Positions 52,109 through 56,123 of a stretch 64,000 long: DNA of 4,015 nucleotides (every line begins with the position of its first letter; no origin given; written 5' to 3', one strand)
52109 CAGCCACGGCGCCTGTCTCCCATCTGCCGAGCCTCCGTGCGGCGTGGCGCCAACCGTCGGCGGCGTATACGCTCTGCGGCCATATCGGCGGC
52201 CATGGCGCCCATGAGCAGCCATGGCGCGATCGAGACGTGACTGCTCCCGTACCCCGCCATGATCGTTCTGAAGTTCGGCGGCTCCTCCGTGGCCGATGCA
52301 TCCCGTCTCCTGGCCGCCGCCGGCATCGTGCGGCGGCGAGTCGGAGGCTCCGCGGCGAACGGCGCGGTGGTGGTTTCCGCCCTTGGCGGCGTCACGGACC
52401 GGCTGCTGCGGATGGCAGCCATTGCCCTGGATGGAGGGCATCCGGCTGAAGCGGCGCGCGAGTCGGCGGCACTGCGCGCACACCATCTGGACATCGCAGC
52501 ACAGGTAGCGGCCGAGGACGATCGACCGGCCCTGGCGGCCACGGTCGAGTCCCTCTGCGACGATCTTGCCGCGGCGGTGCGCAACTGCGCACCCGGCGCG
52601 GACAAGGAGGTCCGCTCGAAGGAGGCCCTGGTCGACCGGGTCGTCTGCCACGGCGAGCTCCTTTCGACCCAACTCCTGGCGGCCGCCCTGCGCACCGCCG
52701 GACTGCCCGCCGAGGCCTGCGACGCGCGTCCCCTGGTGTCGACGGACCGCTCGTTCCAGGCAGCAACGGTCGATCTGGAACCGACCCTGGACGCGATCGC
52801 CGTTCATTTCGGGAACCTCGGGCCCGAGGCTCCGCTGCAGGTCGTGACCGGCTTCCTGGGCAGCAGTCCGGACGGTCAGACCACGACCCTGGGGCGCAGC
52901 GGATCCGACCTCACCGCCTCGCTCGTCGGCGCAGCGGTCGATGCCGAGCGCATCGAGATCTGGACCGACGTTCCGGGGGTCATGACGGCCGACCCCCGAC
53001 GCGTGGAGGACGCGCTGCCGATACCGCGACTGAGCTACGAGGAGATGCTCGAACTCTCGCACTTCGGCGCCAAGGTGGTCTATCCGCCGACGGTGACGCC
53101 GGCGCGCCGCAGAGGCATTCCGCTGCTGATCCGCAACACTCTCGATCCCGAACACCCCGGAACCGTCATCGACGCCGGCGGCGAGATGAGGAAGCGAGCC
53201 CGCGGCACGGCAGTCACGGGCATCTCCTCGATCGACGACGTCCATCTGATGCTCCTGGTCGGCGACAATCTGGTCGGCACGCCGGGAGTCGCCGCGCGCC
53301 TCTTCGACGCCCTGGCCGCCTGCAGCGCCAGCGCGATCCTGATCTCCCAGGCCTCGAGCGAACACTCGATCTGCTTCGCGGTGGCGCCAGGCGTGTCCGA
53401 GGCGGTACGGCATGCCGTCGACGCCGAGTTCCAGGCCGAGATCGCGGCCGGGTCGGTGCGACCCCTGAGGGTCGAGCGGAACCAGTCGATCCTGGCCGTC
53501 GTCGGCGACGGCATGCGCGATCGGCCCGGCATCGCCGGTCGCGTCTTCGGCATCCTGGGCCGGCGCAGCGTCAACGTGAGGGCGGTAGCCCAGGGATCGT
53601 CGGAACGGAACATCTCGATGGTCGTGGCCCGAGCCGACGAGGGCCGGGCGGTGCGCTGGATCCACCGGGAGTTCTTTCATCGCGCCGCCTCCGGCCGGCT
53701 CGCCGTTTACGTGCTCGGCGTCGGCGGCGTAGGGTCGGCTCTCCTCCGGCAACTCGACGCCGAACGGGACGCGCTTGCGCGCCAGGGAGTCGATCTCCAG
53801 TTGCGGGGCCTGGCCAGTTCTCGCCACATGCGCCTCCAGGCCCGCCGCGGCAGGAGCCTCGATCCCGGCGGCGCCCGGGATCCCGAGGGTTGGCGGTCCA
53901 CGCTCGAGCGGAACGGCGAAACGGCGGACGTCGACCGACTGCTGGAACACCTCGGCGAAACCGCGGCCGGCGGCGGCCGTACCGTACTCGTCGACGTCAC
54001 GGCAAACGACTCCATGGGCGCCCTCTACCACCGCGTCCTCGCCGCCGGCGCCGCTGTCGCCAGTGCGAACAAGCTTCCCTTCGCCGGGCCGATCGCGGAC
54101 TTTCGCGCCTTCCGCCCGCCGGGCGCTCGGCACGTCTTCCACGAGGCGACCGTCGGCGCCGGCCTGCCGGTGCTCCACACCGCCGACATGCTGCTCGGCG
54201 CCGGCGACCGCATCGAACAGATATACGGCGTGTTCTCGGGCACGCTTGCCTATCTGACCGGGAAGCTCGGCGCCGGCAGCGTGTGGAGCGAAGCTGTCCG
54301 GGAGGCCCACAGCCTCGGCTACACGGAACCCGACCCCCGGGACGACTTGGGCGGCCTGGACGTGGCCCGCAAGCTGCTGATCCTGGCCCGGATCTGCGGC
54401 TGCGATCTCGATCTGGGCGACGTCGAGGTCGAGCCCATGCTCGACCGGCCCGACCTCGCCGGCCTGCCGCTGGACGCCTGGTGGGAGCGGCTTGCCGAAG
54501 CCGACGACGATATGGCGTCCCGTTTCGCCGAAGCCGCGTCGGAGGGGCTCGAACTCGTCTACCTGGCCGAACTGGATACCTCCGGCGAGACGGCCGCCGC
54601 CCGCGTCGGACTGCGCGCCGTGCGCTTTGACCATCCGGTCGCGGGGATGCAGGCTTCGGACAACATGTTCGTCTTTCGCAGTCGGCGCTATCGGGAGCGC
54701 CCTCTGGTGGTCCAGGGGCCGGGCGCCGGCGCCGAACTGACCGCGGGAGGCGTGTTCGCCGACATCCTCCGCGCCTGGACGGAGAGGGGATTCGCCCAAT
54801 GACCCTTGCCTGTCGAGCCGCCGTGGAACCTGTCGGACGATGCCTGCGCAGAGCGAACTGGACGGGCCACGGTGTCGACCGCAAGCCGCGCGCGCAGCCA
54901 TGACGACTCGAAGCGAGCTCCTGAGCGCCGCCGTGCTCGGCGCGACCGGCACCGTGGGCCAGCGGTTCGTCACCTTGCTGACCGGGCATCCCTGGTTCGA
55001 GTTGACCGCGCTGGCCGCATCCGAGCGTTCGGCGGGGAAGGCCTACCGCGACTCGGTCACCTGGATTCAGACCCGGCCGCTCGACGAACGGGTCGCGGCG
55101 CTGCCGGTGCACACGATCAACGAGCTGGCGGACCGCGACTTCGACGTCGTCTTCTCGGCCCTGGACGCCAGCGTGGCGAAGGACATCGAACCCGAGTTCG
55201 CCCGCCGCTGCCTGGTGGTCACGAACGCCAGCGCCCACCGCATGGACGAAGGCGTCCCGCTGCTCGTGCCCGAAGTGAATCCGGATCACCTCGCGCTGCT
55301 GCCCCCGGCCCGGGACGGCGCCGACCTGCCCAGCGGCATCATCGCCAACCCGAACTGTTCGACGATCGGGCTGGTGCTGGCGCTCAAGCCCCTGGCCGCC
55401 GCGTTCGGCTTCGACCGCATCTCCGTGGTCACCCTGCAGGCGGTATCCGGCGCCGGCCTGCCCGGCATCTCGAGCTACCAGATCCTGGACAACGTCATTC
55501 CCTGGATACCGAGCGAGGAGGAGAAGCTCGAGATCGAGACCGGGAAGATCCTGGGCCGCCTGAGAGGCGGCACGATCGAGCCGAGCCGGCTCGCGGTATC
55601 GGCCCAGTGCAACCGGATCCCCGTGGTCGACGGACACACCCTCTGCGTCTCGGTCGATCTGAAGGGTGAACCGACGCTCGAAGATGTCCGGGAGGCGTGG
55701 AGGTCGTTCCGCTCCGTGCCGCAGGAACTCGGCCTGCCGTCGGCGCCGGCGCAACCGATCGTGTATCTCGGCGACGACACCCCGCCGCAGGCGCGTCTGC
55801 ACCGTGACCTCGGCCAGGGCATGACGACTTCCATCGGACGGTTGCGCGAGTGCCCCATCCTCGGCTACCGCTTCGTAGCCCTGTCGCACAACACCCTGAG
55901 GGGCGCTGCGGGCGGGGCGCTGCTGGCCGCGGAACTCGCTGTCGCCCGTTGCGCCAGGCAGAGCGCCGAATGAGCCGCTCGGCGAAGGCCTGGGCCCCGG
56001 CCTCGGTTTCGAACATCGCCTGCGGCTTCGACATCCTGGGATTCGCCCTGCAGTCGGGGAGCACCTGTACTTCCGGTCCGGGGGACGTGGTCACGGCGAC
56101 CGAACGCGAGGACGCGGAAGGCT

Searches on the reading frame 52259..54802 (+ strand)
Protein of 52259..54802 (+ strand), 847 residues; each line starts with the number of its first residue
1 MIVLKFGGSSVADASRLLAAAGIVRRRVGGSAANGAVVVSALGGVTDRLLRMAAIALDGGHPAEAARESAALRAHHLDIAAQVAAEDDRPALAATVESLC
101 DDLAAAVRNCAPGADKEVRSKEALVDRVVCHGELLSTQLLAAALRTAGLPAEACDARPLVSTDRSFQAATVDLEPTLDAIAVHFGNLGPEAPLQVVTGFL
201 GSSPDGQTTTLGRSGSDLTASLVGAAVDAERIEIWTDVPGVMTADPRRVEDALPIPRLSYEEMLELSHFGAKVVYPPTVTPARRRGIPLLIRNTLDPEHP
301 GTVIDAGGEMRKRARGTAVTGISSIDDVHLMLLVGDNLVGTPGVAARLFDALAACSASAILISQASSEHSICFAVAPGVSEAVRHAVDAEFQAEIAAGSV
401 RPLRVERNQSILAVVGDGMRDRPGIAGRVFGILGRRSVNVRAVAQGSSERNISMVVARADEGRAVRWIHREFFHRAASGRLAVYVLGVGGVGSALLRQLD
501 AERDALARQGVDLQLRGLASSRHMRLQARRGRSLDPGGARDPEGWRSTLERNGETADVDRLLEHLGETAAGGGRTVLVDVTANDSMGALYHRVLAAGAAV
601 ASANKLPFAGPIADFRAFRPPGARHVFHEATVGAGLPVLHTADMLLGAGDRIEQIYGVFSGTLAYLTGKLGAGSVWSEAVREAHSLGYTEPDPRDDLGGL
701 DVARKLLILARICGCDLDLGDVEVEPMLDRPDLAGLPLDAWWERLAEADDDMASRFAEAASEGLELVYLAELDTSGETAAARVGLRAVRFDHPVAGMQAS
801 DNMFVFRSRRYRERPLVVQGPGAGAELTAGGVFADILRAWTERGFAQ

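Call 40: search_protein_families(library=pfam, proteins=[window:52259-54802:+], max_evalue=0.0001)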
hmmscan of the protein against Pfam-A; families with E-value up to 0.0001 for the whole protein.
window:52259-54802:+ (847 aa): 6 families
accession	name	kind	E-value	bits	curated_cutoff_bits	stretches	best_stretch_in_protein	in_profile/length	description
PF00742.24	Homoserine_dh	-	8.2e-44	149.9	22.9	1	637-837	1-173/173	Homoserine dehydrogenase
PF00696.33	AA_kinase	-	1.1e-41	143.5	24.9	1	1-293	2-234/234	Amino acid kinase family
PF22468.2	ACT_9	-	2e-36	124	27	2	413-472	2-61/61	ACT domain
PF13840.12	ACT_7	-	1.7e-10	41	27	1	405-469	2-64/65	ACT domain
PF03447.22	NAD_binding_3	-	1.5e-09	39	24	1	487-609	1-94/116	Homoserine dehydrogenase, NAD binding domain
PF01842.31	ACT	-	1.7e-09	37.7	27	1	415-462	3-52/66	ACT domain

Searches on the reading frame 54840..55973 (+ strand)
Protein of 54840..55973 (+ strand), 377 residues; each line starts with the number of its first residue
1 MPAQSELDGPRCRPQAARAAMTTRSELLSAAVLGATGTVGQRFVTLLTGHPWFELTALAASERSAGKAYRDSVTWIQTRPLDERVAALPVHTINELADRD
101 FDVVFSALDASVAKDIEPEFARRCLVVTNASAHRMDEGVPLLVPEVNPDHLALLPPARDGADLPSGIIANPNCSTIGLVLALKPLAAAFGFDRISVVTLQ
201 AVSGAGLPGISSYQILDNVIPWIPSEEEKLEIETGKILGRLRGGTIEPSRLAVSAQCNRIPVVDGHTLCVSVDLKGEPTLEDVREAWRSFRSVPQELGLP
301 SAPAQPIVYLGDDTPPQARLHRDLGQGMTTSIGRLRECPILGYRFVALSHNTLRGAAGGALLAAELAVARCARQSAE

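Call 40: search_protein_families(library=pfam, proteins=[window:54840-55973:+], max_evalue=0.0001)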
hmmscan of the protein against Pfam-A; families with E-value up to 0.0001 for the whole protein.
window:54840-55973:+ (377 aa): 2 families
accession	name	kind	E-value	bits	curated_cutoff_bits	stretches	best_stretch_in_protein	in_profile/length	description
PF02774.23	Semialdhyde_dhC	-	1.3e-31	110.6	26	1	182-353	1-183/184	Semialdehyde dehydrogenase, dimerisation domain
PF01118.30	Semialdhyde_dh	-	3.4e-29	102.2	26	1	30-152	2-119/121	Semialdehyde dehydrogenase, NAD binding domain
